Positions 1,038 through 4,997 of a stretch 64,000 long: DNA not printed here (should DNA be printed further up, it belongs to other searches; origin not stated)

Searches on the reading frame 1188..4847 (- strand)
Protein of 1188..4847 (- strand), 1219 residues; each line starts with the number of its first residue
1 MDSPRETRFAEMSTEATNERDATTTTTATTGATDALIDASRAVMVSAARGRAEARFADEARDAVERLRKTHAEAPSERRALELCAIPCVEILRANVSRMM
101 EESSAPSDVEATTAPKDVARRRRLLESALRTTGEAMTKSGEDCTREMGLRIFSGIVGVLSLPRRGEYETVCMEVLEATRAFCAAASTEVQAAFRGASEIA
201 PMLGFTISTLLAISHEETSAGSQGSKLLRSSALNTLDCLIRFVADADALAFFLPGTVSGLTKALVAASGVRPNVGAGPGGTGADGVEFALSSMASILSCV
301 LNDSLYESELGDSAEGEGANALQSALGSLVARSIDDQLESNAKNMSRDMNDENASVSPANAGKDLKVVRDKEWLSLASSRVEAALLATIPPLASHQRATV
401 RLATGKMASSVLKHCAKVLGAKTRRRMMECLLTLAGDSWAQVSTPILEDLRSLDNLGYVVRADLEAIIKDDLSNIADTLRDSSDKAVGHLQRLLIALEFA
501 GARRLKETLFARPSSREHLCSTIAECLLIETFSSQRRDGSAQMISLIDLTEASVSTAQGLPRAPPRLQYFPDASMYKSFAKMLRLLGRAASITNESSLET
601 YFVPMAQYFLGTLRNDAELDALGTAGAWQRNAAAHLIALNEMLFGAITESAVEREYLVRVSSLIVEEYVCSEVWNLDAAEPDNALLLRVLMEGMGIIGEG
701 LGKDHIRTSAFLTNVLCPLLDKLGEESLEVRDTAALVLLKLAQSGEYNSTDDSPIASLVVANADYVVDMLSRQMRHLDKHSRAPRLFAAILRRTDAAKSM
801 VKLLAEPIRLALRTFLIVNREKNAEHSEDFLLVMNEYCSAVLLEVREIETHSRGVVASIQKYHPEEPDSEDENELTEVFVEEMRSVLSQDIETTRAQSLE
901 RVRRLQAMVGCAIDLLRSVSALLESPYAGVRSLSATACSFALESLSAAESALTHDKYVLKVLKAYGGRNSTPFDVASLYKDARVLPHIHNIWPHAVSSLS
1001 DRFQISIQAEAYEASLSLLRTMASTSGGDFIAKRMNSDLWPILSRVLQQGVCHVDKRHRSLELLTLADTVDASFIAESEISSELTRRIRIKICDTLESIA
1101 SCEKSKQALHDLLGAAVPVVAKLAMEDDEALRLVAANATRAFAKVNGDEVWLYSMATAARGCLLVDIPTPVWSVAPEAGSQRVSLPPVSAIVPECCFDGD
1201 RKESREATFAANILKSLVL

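Call 25: search_protein_families(library=pfam, proteins=[window:1188-4847:-], max_evalue=0.00001)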
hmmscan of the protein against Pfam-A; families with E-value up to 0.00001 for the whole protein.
window:1188-4847:- (1219 aa): 3 families
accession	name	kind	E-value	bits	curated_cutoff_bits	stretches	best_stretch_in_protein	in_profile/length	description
PF24173.1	TPR_TTI1_N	-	1.2e-23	84.1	27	1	122-437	57-329/330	TTI1 N-terminal TPR domain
PF21547.3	TTI1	-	7.9e-18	64.6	27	1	716-809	1-87/90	TELO2-interacting protein 1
PF24181.1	TPR_TTI1_C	-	2.9e-08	34.1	27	1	981-1151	130-273/273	TTI1 C-terminal TPR domain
